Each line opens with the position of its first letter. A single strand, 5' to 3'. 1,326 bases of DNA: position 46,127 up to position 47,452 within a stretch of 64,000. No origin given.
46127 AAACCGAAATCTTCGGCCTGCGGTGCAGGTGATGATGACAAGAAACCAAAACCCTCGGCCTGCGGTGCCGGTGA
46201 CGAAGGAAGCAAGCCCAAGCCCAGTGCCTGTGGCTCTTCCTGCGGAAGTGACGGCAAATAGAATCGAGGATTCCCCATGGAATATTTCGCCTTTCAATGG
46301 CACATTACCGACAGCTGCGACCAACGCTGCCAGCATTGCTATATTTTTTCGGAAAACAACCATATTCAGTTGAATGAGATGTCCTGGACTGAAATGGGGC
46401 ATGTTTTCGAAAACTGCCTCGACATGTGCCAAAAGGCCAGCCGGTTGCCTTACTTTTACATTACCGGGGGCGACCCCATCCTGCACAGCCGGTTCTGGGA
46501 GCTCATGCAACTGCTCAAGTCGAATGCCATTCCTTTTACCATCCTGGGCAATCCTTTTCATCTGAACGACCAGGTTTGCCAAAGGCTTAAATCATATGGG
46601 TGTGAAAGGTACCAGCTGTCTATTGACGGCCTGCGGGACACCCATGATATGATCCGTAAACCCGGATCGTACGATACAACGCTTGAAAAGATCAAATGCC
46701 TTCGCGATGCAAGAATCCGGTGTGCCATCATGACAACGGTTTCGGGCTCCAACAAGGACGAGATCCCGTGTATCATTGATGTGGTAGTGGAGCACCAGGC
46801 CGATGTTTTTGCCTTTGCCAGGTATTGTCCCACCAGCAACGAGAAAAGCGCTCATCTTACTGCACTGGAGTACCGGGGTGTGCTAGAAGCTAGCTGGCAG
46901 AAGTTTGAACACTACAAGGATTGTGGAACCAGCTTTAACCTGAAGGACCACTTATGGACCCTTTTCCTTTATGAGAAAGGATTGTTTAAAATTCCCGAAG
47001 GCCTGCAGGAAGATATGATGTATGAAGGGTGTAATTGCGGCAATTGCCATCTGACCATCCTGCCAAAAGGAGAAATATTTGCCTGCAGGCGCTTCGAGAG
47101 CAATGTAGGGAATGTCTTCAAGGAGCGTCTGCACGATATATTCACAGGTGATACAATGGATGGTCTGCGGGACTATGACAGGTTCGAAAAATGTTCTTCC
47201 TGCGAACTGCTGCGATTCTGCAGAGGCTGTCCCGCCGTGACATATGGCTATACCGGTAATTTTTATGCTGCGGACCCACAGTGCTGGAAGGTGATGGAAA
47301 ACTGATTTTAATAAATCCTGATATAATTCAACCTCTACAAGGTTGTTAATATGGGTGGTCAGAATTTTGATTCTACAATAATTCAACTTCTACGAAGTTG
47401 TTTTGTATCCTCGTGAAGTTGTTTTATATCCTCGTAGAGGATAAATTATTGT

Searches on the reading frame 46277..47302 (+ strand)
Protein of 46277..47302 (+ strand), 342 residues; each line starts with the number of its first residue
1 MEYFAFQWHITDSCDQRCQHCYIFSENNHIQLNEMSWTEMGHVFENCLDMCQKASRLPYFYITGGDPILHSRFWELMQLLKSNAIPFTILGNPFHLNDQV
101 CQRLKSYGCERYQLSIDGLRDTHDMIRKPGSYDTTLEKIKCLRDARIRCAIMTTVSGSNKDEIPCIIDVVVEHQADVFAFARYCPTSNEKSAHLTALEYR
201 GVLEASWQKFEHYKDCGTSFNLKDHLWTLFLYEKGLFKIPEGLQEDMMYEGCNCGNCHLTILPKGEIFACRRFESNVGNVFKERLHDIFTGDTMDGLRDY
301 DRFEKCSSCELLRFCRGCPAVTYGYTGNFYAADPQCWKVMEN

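Call 3: search_protein_families(library=ncbifam, proteins=[window:46277-47302:+], max_evalue=0.1)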
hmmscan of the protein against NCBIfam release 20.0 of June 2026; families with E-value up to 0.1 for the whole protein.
window:46277-47302:+ (342 aa): 66 families (the best 25 are shown)
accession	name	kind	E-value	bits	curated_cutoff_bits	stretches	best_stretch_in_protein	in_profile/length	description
TIGR04340.1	rSAM_ACGX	hypoth_equivalog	9e-177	587.4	400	1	2-339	1-340/341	radical SAM/SPASM domain protein, ACGX system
TIGR04082.1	rSAM_for_selen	equivalog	2.8e-50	171.5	350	1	3-336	198-515/516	thio(seleno)oxazole modification radical SAM maturase SbtM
TIGR04545.1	rSAM_ahbD_hemeb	equivalog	3.3e-37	128.7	500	1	7-336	3-335/339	heme b synthase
TIGR04053.2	TIGR04053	equivalog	1.3e-34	120.1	395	2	6-187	10-190/366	TIGR04053 family radical SAM/SPASM domain-containing protein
TIGR04051.1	rSAM_NirJ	equivalog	2.7e-29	102.3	515.45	1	8-337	6-347/354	heme d1 biosynthesis radical SAM protein NirJ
TIGR04055.1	rSAM_NirJ2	equivalog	1.7e-28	100.1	500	1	7-336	3-322/326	putative heme d1 biosynthesis radical SAM protein NirJ2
TIGR04054.1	rSAM_NirJ1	equivalog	6.1e-28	97.5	650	1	7-338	39-382/387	putative heme d1 biosynthesis radical SAM protein NirJ1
TIGR04250.1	SCM_rSAM_ScmE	equivalog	4.3e-27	95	400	1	9-334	8-343/358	SynChlorMet cassette radical SAM/SPASM protein ScmE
TIGR04546.1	rSAM_ahbC_deAc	equivalog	8.5e-23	80.8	650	1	7-338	42-385/390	12,18-didecarboxysiroheme deacetylase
TIGR04303.1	GeoRSP_rSAM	equivalog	1.5e-22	80.6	400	1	6-337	7-325/325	GeoRSP system radical SAM/SPASM protein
TIGR04347.1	pseudo_SAM_Halo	equivalog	5.6e-22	78.5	525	2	8-182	42-211/390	TIGR04347 family pseudo-SAM/SPASM protein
TIGR03962.1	mycofact_rSAM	equivalog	6e-20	71.7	265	1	6-339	14-334/339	mycofactocin radical SAM maturase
TIGR04133.1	rSAM_w_lipo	hypoth_equivalog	2.1e-18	66.4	425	1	6-318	26-330/350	TIGR04133 family radical SAM/SPASM protein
NF041298.1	rSAM_mat_DynA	equivalog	1.4e-17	63.8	450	1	11-338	8-341/356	dynobactin maturation radical SAM/SPASM protein DynA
NF050035.1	rSAM_WgK_link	exception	1.5e-16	60.4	650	1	9-189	14-190/367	radical SAM/SPASM peptide maturase WgkB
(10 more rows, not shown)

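Call 4: search_protein_families(library=pfam, proteins=[window:46277-47302:+], max_evalue=0.1)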
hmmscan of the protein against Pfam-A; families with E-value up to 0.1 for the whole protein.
window:46277-47302:+ (342 aa): 2 families
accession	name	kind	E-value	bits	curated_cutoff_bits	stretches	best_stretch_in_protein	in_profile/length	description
PF04055.27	Radical_SAM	-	1e-20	75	29.5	1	10-164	3-160/166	Radical SAM superfamily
PF13186.11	SPASM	-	3.1e-08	34.2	21.5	1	252-310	1-67/67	Iron-sulfur cluster-binding domain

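Call 9: find_related_loci(query=window:46277-47302:+, collection=genome_contigs, flank=3000)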
Query window:46277-47302:+ (342 aa) in genome_contigs; peptide patterns used: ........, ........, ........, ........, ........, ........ (x = any residue, [..] = any of these).
427 stretches matched a pattern; 413 encode a relative of the query (tblastn E <= 1e-3); the best 80 are kept; 80 distinct loci.
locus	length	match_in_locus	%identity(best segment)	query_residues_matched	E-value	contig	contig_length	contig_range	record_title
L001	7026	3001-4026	87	1-342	0e+0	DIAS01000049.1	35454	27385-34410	MAG TPA_asm: Bacteroidales bacterium UBA5072 UBA5072_contig_3506, whole genome shotgun sequence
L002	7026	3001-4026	86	1-342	0e+0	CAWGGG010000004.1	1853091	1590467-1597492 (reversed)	MAG: uncultured Bacteroidales bacterium isolate MFD02979.bin.1.62 genome assembly, contig: contig_57538, whole genome sh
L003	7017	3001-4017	82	1-339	0e+0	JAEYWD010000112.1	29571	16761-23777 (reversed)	MAG: Bacteroidetes bacterium isolate OH_CBlB_256 k127_2527330, whole genome shotgun sequence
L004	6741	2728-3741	81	1-338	0e+0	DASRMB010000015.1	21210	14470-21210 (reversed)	MAG TPA_asm: Prolixibacteraceae bacterium isolate SMAG_U10204 k141_94066, whole genome shotgun sequence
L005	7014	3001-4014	80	1-338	0e+0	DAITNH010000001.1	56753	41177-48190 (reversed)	MAG TPA_asm: Prolixibacteraceae bacterium isolate CTOTU11651 NODE_264_length_56753_cov_7.520583, whole genome shotgun se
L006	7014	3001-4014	79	1-338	0e+0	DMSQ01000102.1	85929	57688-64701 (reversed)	MAG TPA_asm: Prolixibacteraceae bacterium isolate UBA9940 contig_14726, whole genome shotgun sequence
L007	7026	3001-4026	78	1-342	0e+0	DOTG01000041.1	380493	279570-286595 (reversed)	MAG TPA_asm: Marinilabiliales bacterium isolate UBA12394 contig_638, whole genome shotgun sequence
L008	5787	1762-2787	77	1-342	0e+0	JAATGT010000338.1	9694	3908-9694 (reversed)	MAG: Bacteroidales bacterium isolate bin_63 k141_2565111, whole genome shotgun sequence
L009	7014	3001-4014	78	1-338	0e+0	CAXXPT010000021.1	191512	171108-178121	MAG: Prolixibacteraceae bacterium isolate b6f318f8-4994-49de-8556-7236ee9170bb genome assembly, contig: contig_21, whole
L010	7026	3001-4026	76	1-342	0e+0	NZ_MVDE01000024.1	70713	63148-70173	Labilibaculum manganireducens strain 59.10-2M 2648548754, whole genome shotgun sequence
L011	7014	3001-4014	77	1-338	0e+0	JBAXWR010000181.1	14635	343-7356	MAG: Mariniphaga sp. isolate ELA718 MAG718_181, whole genome shotgun sequence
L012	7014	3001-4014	78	1-338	0e+0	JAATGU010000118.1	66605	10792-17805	MAG: Bacteroidales bacterium isolate bin_67 k141_4481931, whole genome shotgun sequence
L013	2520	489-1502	77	1-338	0e+0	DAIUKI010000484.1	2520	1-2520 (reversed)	MAG TPA_asm: Bacteroidales bacterium isolate CTOTU20032 NODE_4391_length_2520_cov_5.612170, whole genome shotgun sequenc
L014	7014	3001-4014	76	1-338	0e+0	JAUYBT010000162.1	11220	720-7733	MAG: Bacteroidales bacterium isolate C20_concoct.bin.132 C20_k141_324849, whole genome shotgun sequence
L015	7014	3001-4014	76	1-338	0e+0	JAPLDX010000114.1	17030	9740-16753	MAG: Bacteroidia bacterium isolate LacPavin_0920_SED3_MAG_41_20 LacPavin_0920_SED3_scaffold_3215352, whole genome shotgu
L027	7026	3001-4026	68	1-342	2e-170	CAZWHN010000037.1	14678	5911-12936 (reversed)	MAG TPA_asm: uncultured Alistipes sp. isolate SRP315200_co2_824 genome assembly, contig: NODE_4714_length_14678_cov_9.84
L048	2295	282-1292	68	1-338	7e-173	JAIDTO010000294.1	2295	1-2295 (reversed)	MAG: Muribaculaceae bacterium isolate SC0367_S14_15 SC0367_S14_15_contig_294, whole genome shotgun sequence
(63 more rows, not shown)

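Call 23: search_solved_structures(query=window:46277-47302:+, max_evalue=0.001)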
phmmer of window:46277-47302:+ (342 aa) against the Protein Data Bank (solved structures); distinct sequences matched with E-value up to 0.001: 5.
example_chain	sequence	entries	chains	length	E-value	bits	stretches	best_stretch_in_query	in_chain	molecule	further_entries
6efn_A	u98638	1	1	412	2.1e-11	46.9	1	9-179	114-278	Sporulation killing factor maturation protein SkfB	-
5wgg_A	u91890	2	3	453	1.1e-08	38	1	7-326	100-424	Radical SAM domain protein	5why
5v1q_A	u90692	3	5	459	2.8e-07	33.4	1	132-318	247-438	Radical SAM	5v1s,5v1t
7vob_C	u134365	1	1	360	4.7e-06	29.4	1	56-172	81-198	Cytosylglucuronate decarboxylase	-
7voc_C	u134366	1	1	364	4.8e-06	29.3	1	56-172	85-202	Cytosylglucuronate decarboxylase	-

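Call 26: find_homologous_proteins(query=window:46277-47302:+, max_evalue=1e-10)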
Query window:46277-47302:+ (342 aa): 3076 proteins with E <= 1e-10 among 3385 candidates; the best 120 are listed.
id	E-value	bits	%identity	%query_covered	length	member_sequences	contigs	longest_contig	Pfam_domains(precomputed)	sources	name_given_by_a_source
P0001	4.3e-245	831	100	100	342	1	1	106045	PF13186.12,PF04055.28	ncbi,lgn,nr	ncbi:MAG: radical SAM/SPASM domain protein, ACGX system [Bacteroidales bacterium]|nr:radical SAM/SPA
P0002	1.8e-217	740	89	100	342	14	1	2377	PF13186.12,PF04055.28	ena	-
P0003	1.2e-209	714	85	100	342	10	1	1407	PF13186.12,PF04055.28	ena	-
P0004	1.4e-208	711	86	99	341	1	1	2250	PF13186.12,PF04055.28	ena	-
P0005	1.8e-201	687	82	99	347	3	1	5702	PF13186.12,PF04055.28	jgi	jgi:radical SAM/SPASM domain protein of ACGX system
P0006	1.2e-198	678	81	99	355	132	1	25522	PF13186.12,PF04055.28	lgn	-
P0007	4.9e-197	673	81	99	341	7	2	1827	PF13186.12,PF04055.28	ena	-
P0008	1.6e-196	671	80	100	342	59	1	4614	PF13186.12,PF04055.28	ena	-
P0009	3.8e-196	670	80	99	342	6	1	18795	PF13186.12,PF04055.28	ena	-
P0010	1.5e-195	668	80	100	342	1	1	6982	PF13186.12,PF04055.28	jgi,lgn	jgi:radical SAM/SPASM domain protein of ACGX system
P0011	2.6e-195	667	80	99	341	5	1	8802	PF13186.12,PF04055.28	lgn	-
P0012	6.4e-195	666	79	100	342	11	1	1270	PF13186.12,PF04055.28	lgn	-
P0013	5.2e-193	659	78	100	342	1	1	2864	PF13186.12,PF04055.28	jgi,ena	-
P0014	5.4e-193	659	78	100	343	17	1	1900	PF13186.12,PF04055.28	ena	-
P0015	2.8e-192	657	78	99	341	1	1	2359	PF13186.12,PF04055.28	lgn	-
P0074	1.6e-177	608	72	99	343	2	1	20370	PF13186.12,PF04055.28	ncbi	ncbi:radical SAM/SPASM domain protein, ACGX system [Caldicellulosiruptoraceae bacterium PP1]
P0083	3.6e-174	597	70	100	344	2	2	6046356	PF13186.12,PF04055.28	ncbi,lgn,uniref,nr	ncbi:Putative mycofactocin radical SAM maturase MftC [Sporomusa silvacetica DSM 10669]|uniref:Mycofa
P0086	3.7e-173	594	71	99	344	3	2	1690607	PF13186.12,PF04055.28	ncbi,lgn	ncbi:hypothetical protein JCM14036_27250 [Desulfotomaculum defluvii]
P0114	2.6e-168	578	67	99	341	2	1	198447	PF13186.12,PF04055.28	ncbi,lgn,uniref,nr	ncbi:radical SAM/SPASM domain protein, ACGX system [Clostridium akagii]|uniref:radical SAM/SPASM dom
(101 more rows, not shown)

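Call 27: find_encoding_contigs(protein=P0083, flank=4000, max_places=2)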
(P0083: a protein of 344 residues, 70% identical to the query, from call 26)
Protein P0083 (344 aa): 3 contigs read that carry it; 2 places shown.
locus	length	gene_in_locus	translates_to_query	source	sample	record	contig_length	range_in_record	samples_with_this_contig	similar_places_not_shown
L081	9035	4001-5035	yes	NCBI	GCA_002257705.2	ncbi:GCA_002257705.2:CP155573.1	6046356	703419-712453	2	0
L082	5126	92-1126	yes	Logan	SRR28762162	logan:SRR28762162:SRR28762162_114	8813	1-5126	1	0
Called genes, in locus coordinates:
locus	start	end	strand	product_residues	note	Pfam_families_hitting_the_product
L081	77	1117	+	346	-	PF08240:ADH_N, PF16912:Glu_dehyd_C (weak), PF00107:ADH_zinc_N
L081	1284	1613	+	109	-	PF00135:COesterase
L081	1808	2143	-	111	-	PF01638:HxlR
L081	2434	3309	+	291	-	-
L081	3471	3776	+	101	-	PF27855:Target_ACGX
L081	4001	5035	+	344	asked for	PF04055:Radical_SAM, PF13186:SPASM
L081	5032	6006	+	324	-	PF16884:ADH_N_2 (weak), PF08240:ADH_N, PF00107:ADH_zinc_N, PF13602:ADH_zinc_N_2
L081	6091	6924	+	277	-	PF02146:SIR2 (weak)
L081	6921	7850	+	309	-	PF08902:DUF1848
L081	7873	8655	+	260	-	PF01661:Macro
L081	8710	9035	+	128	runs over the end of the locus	PF00903:Glyoxalase, PF12681:Glyoxalase_2 (faint), PF13669:Glyoxalase_4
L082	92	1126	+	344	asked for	PF04055:Radical_SAM, PF13186:SPASM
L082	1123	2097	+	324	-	PF16884:ADH_N_2 (weak), PF08240:ADH_N, PF00107:ADH_zinc_N, PF13602:ADH_zinc_N_2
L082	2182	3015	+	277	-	PF02146:SIR2 (weak)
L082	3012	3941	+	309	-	PF08902:DUF1848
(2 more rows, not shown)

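Call 28: find_encoding_contigs(protein=P0114, flank=4000, max_places=2)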
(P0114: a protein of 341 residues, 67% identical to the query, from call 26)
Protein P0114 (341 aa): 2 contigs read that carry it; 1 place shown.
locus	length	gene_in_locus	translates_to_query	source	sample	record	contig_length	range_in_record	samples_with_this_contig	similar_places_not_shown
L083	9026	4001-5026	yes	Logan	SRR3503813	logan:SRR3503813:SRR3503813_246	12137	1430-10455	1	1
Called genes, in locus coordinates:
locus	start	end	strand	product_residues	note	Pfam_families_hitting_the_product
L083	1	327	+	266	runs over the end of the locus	PF00037:Fer4 (weak), PF12797:Fer4_2 (faint), PF12837:Fer4_6 (weak), PF13237:Fer4_10, PF14697:Fer4_21, PF12838:Fer4_7, PF13187:Fer4_9, PF00881:Nitroreductase, +6 more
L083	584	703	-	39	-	-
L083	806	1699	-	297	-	PF04909:Amidohydro_2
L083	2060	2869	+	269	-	-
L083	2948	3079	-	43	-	-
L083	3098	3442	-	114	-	PF01638:HxlR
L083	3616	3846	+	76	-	PF27855:Target_ACGX (weak)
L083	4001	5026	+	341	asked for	PF04055:Radical_SAM, PF13186:SPASM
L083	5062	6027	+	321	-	PF16884:ADH_N_2 (weak), PF08240:ADH_N, PF00107:ADH_zinc_N, PF13602:ADH_zinc_N_2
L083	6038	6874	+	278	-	-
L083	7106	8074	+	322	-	PF08240:ADH_N, PF00107:ADH_zinc_N, PF13602:ADH_zinc_N_2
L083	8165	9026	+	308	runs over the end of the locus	PF08902:DUF1848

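Call 29: find_encoding_contigs(protein=P0086, flank=4000, max_places=2)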
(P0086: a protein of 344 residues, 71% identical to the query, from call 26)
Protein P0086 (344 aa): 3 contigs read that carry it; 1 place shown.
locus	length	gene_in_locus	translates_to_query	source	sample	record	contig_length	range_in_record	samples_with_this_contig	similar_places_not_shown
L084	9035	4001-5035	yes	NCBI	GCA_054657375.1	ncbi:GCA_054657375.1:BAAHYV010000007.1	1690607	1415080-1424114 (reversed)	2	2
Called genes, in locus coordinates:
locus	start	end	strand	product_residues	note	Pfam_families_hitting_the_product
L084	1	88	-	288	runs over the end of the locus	PF02548:Pantoate_transf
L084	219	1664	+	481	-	PF00392:GntR, PF00155:Aminotran_1_2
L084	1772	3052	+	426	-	PF00753:Lactamase_B, PF14863:Alkyl_sulf_dimr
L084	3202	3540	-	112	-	PF01638:HxlR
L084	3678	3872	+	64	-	PF27855:Target_ACGX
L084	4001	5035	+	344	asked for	PF04055:Radical_SAM, PF13186:SPASM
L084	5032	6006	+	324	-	PF16884:ADH_N_2 (weak), PF08240:ADH_N, PF00107:ADH_zinc_N, PF13602:ADH_zinc_N_2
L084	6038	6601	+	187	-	-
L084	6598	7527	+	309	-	PF08902:DUF1848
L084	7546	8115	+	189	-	PF01661:Macro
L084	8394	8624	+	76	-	PF01527:HTH_Tnp_1, PF13384:HTH_23 (weak), PF13518:HTH_28 (faint)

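Call 33: find_encoding_contigs(protein=P0074, flank=4000, max_places=1)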
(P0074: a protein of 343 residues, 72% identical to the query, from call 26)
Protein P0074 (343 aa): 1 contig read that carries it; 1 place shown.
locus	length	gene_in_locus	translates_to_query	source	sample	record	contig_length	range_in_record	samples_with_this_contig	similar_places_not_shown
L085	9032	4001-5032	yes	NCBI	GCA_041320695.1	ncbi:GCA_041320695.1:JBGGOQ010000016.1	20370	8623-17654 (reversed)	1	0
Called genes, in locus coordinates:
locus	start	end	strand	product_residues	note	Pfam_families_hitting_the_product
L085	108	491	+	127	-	PF14534:DUF4440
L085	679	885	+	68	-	PF07859:Abhydrolase_3 (weak)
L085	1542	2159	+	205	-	PF02525:Flavodoxin_2, PF03358:FMN_red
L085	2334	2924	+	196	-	PF08818:DUF1801, PF13376:OmdA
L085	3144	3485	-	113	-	PF01638:HxlR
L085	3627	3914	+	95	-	PF27855:Target_ACGX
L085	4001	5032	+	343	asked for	PF04055:Radical_SAM, PF13186:SPASM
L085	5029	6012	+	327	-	PF08240:ADH_N, PF00107:ADH_zinc_N, PF13602:ADH_zinc_N_2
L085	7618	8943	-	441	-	PF01554:MatE, PF03023:MurJ (weak), PF01554:MatE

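Call 35: search_protein_families(library=pfam, proteins=[L027:3791-4603:+, L081:6091-6924:+, L081:2434-3309:+, L081:3471-3773:+, L084:3678-3869:+, L048:36-206:+], max_evalue=0.01)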
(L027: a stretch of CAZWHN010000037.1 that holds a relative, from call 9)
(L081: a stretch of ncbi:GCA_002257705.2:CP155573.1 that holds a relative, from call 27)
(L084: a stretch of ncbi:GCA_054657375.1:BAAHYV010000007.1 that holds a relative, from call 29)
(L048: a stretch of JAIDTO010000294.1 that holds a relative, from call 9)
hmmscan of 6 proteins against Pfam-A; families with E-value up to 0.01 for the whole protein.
L027:3791-4603:+ (271 aa): 1 family
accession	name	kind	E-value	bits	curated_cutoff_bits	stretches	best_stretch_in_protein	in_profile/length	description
PF00881.29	Nitroreductase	-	1.3e-25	91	23.5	1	86-252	1-167/167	Nitroreductase family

L081:6091-6924:+ (277 aa): 1 family
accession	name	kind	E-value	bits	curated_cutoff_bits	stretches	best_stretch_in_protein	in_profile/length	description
PF02146.23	SIR2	-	1.4e-05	25.6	24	1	25-179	1-141/180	Sir2 family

L081:2434-3309:+ (291 aa): 0 families

L081:3471-3773:+ (101 aa): 0 families

L084:3678-3869:+ (64 aa): 0 families

L048:36-206:+ (57 aa): 0 families

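Call 47: search_protein_representatives(protein=window:46277-47302:+)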
Query: 342 residues. Proteins with E-value up to 0.001 (for the whole library): 16775; up to 1e-10: 3799; up to 1e-30: 378. The best 150 are listed.
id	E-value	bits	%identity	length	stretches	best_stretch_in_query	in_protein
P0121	8.4e-107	374.0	50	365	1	2-339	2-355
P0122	1.4e-103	363.4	47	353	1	4-338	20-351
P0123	1.6e-100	353.3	61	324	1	2-241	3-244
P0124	1.9e-93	330.1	46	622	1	3-337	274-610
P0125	4.4e-93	328.9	47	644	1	3-338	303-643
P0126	3.5e-91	322.6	64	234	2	149-276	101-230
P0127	6.4e-90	318.5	64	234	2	167-339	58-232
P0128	2.3e-89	316.6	49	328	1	6-338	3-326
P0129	1.0e-88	314.5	42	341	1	4-338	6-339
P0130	3.9e-87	309.3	44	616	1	5-338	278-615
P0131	2.0e-86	307.0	44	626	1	5-339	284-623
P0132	6.7e-85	302.0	45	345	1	3-340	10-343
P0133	1.0e-84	301.3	43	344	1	4-338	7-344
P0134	1.4e-83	297.6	58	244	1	114-338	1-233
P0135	1.0e-82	294.8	65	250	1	2-191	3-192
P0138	1.7e-78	280.9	40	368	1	2-338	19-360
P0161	1.0e-65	238.9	35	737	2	4-339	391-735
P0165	2.1e-64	234.5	36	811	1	4-338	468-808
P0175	5.8e-61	223.2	34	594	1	2-337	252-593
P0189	4.3e-59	217.1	35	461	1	5-338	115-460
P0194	4.6e-58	213.7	33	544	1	2-337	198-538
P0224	1.0e-51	192.8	35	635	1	5-338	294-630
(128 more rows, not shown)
